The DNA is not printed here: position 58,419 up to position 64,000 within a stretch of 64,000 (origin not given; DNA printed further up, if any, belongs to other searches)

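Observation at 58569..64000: Terminal PKS/NRPS module reading AT, KR-like, PCP-type carrier, sulfotransferase, condensation domain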

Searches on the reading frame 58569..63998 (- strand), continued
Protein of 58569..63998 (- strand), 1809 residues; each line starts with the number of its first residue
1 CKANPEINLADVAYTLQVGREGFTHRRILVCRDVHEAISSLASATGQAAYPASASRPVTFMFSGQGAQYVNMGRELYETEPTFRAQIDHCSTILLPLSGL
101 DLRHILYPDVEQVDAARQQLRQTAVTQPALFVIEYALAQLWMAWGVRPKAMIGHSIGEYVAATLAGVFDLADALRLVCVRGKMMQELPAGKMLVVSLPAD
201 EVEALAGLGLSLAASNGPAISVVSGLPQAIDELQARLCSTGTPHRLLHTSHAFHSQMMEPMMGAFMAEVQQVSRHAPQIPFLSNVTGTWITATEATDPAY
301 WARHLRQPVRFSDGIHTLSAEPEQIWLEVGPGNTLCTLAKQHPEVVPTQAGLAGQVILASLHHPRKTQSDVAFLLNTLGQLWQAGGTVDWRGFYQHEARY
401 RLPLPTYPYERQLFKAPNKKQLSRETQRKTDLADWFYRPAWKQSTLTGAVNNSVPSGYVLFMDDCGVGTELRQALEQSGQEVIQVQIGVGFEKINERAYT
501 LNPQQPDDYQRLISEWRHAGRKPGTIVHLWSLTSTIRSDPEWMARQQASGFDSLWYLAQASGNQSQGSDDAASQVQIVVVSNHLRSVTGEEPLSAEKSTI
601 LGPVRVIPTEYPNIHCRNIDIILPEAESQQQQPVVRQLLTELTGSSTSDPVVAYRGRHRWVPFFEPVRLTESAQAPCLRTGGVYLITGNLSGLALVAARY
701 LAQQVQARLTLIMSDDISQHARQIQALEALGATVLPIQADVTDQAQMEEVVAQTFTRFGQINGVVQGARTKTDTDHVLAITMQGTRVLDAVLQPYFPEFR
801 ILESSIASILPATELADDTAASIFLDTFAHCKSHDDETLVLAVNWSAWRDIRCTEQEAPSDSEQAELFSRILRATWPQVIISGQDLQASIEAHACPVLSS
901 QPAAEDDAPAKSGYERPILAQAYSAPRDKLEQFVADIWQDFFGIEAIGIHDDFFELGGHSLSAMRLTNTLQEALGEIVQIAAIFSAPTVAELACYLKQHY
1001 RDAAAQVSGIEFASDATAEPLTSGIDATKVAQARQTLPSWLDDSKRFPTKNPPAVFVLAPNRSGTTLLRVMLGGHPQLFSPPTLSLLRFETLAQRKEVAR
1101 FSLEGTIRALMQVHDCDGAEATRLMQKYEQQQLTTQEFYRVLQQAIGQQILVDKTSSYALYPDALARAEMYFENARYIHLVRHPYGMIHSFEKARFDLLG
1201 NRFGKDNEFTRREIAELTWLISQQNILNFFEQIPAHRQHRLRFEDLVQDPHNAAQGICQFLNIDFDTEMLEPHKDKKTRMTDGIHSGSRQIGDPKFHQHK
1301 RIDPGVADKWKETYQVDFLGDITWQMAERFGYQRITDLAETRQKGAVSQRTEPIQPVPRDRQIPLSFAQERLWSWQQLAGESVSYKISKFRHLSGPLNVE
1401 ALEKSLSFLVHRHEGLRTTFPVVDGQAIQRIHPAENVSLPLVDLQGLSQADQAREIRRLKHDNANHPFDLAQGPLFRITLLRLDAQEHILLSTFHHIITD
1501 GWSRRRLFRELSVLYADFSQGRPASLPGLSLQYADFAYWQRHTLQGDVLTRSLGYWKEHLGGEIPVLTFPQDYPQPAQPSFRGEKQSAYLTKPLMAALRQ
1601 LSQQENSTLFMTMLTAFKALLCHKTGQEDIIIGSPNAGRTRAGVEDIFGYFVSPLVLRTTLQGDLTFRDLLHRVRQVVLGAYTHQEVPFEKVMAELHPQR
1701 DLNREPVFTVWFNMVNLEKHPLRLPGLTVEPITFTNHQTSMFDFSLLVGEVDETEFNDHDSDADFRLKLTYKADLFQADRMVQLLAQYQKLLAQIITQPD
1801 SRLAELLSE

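Call 12: find_encoding_contigs(protein=P0001, flank=10000, max_places=4)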
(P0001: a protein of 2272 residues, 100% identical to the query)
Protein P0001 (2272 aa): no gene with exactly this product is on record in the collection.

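Call 13: find_encoding_contigs(protein=P0002, flank=10000, max_places=4)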
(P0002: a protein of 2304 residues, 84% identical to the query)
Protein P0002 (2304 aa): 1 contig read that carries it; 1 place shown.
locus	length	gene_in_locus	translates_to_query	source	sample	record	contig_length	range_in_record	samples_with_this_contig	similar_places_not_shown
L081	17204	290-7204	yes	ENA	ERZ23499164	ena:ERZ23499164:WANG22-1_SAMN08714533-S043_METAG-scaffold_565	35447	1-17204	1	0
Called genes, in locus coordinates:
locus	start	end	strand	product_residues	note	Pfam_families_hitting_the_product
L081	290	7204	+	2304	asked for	PF00109:ketoacyl-synt, PF02801:Ketoacyl-synt_C, PF16197:KAsynt_C_assoc, PF22336:RhiE-like_linker, PF22621:CurL-like_PKS_C, PF00698:Acyl_transf_1, PF21394:Beta-ketacyl_N, PF00106:adh_short, +6 more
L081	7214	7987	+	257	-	PF01177:Asp_Glu_race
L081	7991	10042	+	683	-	PF00664:ABC_membrane, PF00005:ABC_tran, PF02463:SMC_N (faint)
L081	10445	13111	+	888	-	PF28598:PDH_E1_N, PF00456:Transketolase_N, PF17831:PDH_E1_M, PF22613:Transketolase_C_1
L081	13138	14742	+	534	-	PF00364:Biotin_lipoyl, PF01597:GCV_H (faint), PF25917:BSH_RND (weak), PF25919:BSH_CusB (faint), PF25984:BSH_YknX (faint), PF00364:Biotin_lipoyl, PF02817:E3_binding, PF00198:2-oxoacid_dh, +1 more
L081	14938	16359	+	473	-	PF01134:GIDA (weak), PF01262:AlaDh_PNT_C (faint), PF07992:Pyr_redox_2, PF12831:FAD_oxidored, PF13450:NAD_binding_8 (faint), PF13738:Pyr_redox_3 (weak), PF00070:Pyr_redox, PF02852:Pyr_redox_dim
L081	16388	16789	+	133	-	PF00235:Profilin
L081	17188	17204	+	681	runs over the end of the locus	PF13589:HATPase_c_3, PF02518:HATPase_c, PF00183:HSP90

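Call 14: find_encoding_contigs(protein=P0003, flank=10000, max_places=4)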
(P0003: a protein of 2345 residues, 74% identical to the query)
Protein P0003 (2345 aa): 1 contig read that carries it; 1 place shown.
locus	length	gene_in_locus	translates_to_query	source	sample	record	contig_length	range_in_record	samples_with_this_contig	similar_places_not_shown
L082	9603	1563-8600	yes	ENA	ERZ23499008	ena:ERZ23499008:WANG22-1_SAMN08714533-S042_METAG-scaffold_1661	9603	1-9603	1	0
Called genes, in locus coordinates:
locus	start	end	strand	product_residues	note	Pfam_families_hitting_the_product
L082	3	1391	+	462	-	?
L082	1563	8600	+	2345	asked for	PF00109:ketoacyl-synt, PF02801:Ketoacyl-synt_C, PF16197:KAsynt_C_assoc, PF22336:RhiE-like_linker, PF22621:CurL-like_PKS_C, PF00698:Acyl_transf_1, PF21394:Beta-ketacyl_N, PF00106:adh_short, +6 more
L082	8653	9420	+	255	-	PF01177:Asp_Glu_race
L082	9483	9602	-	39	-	?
